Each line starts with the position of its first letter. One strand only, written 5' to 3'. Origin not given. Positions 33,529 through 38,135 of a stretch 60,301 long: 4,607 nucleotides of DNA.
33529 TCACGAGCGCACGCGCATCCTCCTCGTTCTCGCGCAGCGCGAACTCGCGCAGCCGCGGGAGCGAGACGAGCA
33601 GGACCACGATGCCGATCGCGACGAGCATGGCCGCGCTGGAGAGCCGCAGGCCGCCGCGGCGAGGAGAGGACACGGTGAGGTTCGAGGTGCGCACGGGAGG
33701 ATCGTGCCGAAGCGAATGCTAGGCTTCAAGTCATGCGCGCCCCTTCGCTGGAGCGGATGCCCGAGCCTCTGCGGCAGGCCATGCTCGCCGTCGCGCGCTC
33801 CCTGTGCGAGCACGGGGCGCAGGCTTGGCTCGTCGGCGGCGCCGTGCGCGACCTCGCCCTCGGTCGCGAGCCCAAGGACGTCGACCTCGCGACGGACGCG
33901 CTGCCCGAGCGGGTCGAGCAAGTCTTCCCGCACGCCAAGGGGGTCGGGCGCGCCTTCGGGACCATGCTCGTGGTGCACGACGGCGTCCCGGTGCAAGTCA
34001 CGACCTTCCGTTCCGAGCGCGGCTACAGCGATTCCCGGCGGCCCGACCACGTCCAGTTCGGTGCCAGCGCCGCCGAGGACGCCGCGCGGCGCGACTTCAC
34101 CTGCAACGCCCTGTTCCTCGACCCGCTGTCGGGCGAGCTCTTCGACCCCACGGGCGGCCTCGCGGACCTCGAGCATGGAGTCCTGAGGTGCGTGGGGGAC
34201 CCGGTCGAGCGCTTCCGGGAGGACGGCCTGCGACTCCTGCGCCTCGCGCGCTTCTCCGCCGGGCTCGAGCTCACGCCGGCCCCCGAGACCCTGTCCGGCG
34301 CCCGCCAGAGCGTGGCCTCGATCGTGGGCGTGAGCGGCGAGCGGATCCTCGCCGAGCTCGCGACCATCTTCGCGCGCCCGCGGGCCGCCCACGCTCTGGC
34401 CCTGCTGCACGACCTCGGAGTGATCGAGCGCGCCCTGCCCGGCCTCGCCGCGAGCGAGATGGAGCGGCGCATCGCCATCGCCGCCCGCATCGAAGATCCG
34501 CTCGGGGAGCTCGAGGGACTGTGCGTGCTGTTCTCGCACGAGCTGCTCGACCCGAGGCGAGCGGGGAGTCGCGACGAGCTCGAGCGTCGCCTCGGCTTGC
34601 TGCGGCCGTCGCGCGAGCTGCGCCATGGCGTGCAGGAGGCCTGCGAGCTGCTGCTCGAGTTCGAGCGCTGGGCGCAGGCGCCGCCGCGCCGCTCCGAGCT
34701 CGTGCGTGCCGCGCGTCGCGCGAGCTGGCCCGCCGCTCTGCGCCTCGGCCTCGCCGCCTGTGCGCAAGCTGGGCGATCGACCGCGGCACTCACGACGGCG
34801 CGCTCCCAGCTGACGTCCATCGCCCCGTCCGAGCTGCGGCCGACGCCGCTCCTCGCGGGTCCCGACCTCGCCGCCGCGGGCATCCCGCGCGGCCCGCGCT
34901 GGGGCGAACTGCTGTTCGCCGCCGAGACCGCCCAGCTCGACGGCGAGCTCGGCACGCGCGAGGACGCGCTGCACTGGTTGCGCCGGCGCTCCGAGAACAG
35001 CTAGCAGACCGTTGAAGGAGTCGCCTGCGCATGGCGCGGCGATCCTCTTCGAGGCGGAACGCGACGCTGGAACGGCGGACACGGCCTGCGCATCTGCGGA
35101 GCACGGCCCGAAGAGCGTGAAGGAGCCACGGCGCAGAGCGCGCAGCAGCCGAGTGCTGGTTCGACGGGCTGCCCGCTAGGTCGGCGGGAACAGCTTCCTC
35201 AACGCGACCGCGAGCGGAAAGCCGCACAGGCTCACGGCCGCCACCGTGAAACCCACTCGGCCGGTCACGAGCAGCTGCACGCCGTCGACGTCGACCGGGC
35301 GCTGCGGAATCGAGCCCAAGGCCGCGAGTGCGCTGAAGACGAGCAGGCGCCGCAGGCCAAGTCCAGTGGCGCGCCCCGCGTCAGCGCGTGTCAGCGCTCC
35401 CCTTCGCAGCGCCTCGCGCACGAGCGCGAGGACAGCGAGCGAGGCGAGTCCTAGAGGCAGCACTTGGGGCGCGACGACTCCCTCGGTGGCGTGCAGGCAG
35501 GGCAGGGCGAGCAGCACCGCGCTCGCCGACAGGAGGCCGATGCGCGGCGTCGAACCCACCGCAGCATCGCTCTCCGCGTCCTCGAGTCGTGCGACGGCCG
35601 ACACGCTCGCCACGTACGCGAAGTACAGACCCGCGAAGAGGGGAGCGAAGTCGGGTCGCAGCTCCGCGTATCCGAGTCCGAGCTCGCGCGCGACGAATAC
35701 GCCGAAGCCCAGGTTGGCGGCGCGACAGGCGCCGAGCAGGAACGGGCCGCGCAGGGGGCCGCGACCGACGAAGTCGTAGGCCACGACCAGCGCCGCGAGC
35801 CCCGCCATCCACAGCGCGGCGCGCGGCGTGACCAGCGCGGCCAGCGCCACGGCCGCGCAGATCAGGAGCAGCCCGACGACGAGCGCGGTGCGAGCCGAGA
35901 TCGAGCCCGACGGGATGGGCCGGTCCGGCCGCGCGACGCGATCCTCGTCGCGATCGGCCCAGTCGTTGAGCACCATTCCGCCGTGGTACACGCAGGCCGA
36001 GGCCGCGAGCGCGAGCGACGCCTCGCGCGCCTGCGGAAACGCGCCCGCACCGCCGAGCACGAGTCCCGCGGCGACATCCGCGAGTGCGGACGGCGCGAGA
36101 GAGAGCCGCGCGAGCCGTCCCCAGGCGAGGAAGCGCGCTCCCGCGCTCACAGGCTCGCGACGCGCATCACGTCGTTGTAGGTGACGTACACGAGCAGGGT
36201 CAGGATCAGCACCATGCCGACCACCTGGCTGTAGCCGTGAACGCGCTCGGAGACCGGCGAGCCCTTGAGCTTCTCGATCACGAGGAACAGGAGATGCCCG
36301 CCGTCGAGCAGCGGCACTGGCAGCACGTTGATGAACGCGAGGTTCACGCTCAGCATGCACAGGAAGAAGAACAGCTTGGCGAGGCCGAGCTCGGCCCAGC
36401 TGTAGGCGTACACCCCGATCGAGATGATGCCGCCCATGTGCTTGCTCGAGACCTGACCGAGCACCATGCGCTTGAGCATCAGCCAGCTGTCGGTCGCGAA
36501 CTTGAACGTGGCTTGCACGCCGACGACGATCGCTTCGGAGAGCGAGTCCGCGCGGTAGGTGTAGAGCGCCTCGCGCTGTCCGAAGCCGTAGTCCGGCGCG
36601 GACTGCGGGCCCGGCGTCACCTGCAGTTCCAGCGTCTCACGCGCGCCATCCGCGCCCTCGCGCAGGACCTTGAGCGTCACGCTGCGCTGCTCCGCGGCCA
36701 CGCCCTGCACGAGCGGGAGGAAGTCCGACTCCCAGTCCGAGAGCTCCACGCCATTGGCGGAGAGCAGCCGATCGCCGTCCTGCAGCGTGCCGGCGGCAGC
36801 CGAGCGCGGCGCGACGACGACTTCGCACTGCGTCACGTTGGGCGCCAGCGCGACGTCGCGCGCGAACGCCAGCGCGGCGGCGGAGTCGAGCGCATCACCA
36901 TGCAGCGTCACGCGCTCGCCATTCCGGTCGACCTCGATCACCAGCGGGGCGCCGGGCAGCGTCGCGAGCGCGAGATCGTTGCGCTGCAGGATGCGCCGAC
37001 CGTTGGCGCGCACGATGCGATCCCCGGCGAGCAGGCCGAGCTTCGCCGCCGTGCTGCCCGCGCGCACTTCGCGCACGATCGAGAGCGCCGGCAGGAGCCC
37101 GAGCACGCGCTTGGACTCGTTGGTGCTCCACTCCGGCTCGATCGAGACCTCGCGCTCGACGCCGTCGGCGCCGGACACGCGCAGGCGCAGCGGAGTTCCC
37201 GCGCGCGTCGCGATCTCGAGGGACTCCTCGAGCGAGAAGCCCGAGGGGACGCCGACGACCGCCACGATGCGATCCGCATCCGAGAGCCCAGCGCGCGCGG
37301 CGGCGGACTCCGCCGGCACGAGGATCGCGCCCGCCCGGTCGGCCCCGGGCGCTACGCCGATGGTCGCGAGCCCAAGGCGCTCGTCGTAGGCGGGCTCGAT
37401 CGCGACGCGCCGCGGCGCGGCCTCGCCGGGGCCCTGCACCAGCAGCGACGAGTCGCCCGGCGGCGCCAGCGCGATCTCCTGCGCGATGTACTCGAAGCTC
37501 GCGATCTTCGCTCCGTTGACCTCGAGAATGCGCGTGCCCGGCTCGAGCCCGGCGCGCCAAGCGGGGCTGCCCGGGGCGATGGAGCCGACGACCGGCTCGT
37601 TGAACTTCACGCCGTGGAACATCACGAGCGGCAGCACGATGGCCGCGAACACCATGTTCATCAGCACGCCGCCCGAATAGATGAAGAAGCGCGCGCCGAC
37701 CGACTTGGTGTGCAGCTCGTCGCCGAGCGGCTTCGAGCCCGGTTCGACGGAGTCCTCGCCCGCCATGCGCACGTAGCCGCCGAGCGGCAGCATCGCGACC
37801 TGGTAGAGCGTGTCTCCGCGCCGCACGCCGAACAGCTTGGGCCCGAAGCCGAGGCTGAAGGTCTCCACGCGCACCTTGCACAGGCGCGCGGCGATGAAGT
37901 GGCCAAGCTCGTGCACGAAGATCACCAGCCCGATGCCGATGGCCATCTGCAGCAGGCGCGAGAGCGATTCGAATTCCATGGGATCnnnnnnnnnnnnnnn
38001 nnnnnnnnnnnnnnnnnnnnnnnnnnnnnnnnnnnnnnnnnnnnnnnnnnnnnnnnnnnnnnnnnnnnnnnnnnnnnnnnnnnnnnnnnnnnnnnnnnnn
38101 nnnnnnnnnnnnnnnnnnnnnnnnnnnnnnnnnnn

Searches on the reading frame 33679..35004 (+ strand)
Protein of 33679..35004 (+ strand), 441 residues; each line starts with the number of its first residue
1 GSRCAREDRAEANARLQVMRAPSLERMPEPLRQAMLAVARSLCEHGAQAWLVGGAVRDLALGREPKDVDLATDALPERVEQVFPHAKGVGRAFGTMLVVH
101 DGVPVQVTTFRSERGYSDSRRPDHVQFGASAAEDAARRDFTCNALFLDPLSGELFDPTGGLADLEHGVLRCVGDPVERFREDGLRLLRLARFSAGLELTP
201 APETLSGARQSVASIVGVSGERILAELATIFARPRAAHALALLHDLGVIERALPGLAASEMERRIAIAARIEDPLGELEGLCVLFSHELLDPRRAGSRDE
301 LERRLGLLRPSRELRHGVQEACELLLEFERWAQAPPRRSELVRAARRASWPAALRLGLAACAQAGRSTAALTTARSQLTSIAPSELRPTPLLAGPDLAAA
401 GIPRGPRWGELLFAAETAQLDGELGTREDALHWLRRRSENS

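Call 25: search_protein_families(library=pfam, proteins=[window:33679-35004:+], max_evalue=0.001)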
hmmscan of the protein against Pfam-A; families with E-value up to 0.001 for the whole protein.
window:33679-35004:+ (441 aa): 2 families
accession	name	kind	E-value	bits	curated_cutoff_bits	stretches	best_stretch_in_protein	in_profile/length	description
PF01743.26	PolyA_pol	-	2.3e-36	125.3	23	1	49-170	1-126/126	Poly A polymerase head domain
PF12627.12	PolyA_pol_RNAbd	-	1.1e-08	35.1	22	1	199-258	3-62/64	Probable RNA and SrmB- binding site of polymerase A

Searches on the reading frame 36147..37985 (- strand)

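Call 25: search_protein_families(library=pfam, proteins=[window:36147-37985:-], max_evalue=0.001)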
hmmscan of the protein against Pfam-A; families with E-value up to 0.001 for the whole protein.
window:36147-37985:- (612 aa): 5 families
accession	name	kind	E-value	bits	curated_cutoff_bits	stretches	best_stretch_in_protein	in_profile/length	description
PF02163.28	Peptidase_M50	-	8.1e-61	205.6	27.2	1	14-597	2-221/221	Peptidase family M50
PF17820.7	PDZ_6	-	2.6e-29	101.1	27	3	132-179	1-47/54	PDZ domain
PF00595.29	PDZ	-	1e-20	74.3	23.2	1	130-178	26-74/81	PDZ domain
PF13180.12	PDZ_2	-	7.7e-20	71.4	27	1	303-361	15-76/80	PDZ domain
PF21558.3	Pept_S41_N_bact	-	2.7e-08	34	27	0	395-420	14-39/87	Bacteroidetes, Peptidase, S41 family, N-terminal domain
